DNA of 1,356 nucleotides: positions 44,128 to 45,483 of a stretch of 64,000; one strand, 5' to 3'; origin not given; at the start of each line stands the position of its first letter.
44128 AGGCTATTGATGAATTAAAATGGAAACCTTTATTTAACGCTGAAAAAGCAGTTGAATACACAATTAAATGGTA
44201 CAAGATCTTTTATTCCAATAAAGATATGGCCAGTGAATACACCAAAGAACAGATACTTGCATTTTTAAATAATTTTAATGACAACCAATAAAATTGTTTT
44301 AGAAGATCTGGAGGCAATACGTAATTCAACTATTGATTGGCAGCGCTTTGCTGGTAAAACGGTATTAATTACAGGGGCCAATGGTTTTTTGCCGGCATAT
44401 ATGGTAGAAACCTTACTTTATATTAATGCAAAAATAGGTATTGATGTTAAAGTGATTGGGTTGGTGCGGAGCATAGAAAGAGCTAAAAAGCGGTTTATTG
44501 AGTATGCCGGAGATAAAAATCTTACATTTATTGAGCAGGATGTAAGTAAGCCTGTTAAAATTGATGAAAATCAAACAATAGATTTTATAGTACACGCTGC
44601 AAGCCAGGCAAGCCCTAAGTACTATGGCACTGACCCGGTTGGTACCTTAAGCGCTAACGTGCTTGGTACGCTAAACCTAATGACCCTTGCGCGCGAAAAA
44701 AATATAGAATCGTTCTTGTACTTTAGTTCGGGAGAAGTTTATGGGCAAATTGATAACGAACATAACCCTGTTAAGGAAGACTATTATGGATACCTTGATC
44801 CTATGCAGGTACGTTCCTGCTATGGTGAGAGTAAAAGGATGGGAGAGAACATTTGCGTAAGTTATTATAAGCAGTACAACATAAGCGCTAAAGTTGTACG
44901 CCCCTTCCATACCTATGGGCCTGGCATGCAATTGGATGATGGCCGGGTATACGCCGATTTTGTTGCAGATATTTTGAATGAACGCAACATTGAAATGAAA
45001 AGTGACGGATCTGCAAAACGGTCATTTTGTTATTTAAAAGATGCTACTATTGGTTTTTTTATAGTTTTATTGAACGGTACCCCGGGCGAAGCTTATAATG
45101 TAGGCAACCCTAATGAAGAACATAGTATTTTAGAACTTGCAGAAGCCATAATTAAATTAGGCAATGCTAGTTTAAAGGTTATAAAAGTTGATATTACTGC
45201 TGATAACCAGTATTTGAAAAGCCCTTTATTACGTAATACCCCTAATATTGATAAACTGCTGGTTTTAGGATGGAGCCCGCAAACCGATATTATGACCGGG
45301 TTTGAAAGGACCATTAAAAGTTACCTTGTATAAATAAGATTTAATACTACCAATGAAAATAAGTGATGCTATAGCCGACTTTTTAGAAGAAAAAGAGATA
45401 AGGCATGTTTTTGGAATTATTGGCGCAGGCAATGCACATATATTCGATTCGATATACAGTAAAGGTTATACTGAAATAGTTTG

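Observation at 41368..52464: CDP-3,6-dideoxyhexose pathway fused to a ThDP-dependent C-branching module (yersiniose-type chemistry) inside a Bacteroidota polysaccharide locus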

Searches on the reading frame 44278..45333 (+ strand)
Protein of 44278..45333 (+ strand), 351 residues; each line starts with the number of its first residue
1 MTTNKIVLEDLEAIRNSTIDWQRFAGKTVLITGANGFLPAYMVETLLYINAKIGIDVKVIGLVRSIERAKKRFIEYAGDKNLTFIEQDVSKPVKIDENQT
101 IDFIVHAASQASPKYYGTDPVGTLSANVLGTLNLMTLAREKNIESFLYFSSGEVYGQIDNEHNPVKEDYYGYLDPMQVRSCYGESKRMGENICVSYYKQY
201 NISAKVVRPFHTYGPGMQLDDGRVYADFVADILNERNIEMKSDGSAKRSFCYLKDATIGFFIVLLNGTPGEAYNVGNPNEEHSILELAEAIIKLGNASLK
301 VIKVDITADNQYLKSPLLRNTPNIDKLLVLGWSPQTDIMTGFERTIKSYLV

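Call 3: search_protein_families(library=pfam, proteins=[window:44278-45333:+])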
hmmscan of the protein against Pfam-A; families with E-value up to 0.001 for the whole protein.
window:44278-45333:+ (351 aa): 6 families
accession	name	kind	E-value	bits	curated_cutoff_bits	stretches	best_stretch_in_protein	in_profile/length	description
PF01370.27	Epimerase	-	1.1e-45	156.4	20.9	1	29-276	1-240/240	NAD dependent epimerase/dehydratase family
PF16363.11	GDP_Man_Dehyd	-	4.8e-32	112.2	27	1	30-344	1-331/332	GDP-mannose 4,6 dehydratase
PF01073.25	3Beta_HSD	-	2.7e-13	50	22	1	30-219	1-188/280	3-beta hydroxysteroid dehydrogenase/isomerase family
PF07993.18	NAD_binding_4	-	3.5e-13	49.7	20.1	1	31-209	1-204/258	Male sterility protein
PF02719.21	Polysacc_synt_2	-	5.1e-07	29.6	20.2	1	29-151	1-128/293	Polysaccharide biosynthesis protein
PF04321.23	RmlD_sub_bind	-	7e-05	22.5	27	1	29-202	3-145/287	RmlD substrate binding domain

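Call 4: search_protein_families(library=ncbifam, proteins=[window:44278-45333:+])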
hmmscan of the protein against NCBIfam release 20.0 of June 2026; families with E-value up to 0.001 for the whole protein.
window:44278-45333:+ (351 aa): 26 families (the best 25 are shown)
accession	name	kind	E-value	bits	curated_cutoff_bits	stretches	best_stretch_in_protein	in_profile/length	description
TIGR04180.1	EDH_00030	hypoth_equivalog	2.3e-29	102.4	475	1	29-302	1-263/297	NAD-dependent 4,6-dehydratase LegB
TIGR01181.1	dTDP_gluc_dehyt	equivalog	3.1e-26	92.2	365.1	1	29-350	2-312/321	dTDP-glucose 4,6-dehydratase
NF008872.0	PRK11908.1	equivalog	4.6e-25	88.4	294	1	27-349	2-335/349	bifunctional UDP-4-keto-pentose/UDP-xylose synthase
NF011728.1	PRK15181.1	equivalog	4.1e-21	75.4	760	1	24-256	13-241/348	Vi polysaccharide biosynthesis UDP-N-acetylglucosaminuronic acid C-4 epimerase TviC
TIGR01179.1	galE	equivalog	1.7e-19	69.9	262.3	1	29-219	2-183/332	UDP-glucose 4-epimerase GalE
NF005998.1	PRK08125.1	equivalog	1e-15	57.2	777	1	26-294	315-584/649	bifunctional UDP-4-amino-4-deoxy-L-arabinose formyltransferase/UDP-glucuronic acid oxidase ArnA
TIGR02197.1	heptose_epim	equivalog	6.5e-15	55.1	274.6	1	29-297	1-262/316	ADP-glyceromanno-heptose 6-epimerase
NF047922.1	GDPFucSynFcl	equivalog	7.1e-15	55.2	500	1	63-350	19-302/308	GDP-L-fucose synthase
TIGR02622.1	CDP_4_6_dhtase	equivalog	1.5e-14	54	278.45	1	24-349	2-330/352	CDP-glucose 4,6-dehydratase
TIGR01746.1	Thioester-redct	subfamily_domain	5.2e-13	49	213.35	1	28-209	1-192/371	thioester reductase domain-containing protein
NF007582.0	PRK10217.1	equivalog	2.9e-12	46.4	698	1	27-350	2-332/355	dTDP-glucose 4,6-dehydratase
NF007490.0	PRK10084.1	subfamily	1.1e-11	44.4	649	1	29-350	3-335/361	dTDP-glucose 4,6-dehydratase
NF007956.0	PRK10675.1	subfamily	1e-10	41.3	394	1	28-210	2-178/338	UDP-glucose 4-epimerase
NF043036.1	ErythonDh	equivalog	1.2e-09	37.8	325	1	29-208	3-175/321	D-erythronate dehydrogenase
TIGR03466.1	HpnA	hypoth_equivalog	2.2e-09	36.6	367.65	1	28-216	2-174/327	hopanoid-associated sugar epimerase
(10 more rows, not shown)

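Call 25: search_solved_structures(query=window:44278-45333:+, max_evalue=1e-10)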
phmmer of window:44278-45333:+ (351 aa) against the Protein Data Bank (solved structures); distinct sequences matched with E-value up to 1e-10: 58.
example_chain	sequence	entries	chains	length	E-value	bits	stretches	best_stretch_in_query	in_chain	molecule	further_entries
2b69_A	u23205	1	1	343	7.5e-50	173.5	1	27-346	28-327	UDP-glucuronate decarboxylase 1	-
4gll_A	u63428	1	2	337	8e-50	173.4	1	27-346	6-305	UDP-glucuronic acid decarboxylase 1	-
4m55_A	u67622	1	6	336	4.2e-49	171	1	27-346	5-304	UDP-glucuronic acid decarboxylase 1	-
4lk3_A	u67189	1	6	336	5.8e-49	170.5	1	27-346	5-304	UDP-glucuronic acid decarboxylase 1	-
8v4g_A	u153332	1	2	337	3.4e-38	135.1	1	4-347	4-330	Putative nucleotide sugar dehydratase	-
8v4h_A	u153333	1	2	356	4.2e-38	134.8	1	4-347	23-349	Putative nucleotide sugar dehydratase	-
8vr2_A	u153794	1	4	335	4.5e-29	105.1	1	24-345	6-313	NAD-dependent epimerase/dehydratase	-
10ke_A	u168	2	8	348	2.1e-19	73.3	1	27-347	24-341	Capsular polysaccharide biosynthesis protein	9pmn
3icp_A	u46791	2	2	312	6.5e-19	71.7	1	29-338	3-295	NAD-dependent epimerase/dehydratase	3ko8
6bwl_A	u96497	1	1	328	7.1e-19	71.6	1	29-345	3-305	Pal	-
6zl6_A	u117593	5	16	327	8.5e-19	71.4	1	29-298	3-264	Epimerase domain-containing protein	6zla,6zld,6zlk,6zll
6zlj_A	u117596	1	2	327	2.9e-18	69.6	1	29-298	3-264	Epimerase domain-containing protein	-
6x3b_A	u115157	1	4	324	3.1e-18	69.5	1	101-303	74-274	GDP-6-deoxy-D-mannose reductase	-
8rdg_A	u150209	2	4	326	4.8e-18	68.9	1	29-348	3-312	SDR family NAD(P)-dependent oxidoreductase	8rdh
3aw9_A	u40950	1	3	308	6.8e-18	68.4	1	101-338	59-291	NAD-dependent epimerase/dehydratase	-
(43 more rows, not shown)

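Call 60: search_solved_structures(query=window:44278-45333:+, max_evalue=1e-30, show_alignments=5)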
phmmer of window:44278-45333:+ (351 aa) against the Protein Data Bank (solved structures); distinct sequences matched with E-value up to 1e-30: 6.
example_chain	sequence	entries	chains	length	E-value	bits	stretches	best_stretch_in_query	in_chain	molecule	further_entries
2b69_A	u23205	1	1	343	7.5e-50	173.5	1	27-346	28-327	UDP-glucuronate decarboxylase 1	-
4gll_A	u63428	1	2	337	8e-50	173.4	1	27-346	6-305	UDP-glucuronic acid decarboxylase 1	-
4m55_A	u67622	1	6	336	4.2e-49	171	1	27-346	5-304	UDP-glucuronic acid decarboxylase 1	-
4lk3_A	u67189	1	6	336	5.8e-49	170.5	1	27-346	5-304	UDP-glucuronic acid decarboxylase 1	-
8v4g_A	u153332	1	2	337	3.4e-38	135.1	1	4-347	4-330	Putative nucleotide sugar dehydratase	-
8v4h_A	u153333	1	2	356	4.2e-38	134.8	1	4-347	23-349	Putative nucleotide sugar dehydratase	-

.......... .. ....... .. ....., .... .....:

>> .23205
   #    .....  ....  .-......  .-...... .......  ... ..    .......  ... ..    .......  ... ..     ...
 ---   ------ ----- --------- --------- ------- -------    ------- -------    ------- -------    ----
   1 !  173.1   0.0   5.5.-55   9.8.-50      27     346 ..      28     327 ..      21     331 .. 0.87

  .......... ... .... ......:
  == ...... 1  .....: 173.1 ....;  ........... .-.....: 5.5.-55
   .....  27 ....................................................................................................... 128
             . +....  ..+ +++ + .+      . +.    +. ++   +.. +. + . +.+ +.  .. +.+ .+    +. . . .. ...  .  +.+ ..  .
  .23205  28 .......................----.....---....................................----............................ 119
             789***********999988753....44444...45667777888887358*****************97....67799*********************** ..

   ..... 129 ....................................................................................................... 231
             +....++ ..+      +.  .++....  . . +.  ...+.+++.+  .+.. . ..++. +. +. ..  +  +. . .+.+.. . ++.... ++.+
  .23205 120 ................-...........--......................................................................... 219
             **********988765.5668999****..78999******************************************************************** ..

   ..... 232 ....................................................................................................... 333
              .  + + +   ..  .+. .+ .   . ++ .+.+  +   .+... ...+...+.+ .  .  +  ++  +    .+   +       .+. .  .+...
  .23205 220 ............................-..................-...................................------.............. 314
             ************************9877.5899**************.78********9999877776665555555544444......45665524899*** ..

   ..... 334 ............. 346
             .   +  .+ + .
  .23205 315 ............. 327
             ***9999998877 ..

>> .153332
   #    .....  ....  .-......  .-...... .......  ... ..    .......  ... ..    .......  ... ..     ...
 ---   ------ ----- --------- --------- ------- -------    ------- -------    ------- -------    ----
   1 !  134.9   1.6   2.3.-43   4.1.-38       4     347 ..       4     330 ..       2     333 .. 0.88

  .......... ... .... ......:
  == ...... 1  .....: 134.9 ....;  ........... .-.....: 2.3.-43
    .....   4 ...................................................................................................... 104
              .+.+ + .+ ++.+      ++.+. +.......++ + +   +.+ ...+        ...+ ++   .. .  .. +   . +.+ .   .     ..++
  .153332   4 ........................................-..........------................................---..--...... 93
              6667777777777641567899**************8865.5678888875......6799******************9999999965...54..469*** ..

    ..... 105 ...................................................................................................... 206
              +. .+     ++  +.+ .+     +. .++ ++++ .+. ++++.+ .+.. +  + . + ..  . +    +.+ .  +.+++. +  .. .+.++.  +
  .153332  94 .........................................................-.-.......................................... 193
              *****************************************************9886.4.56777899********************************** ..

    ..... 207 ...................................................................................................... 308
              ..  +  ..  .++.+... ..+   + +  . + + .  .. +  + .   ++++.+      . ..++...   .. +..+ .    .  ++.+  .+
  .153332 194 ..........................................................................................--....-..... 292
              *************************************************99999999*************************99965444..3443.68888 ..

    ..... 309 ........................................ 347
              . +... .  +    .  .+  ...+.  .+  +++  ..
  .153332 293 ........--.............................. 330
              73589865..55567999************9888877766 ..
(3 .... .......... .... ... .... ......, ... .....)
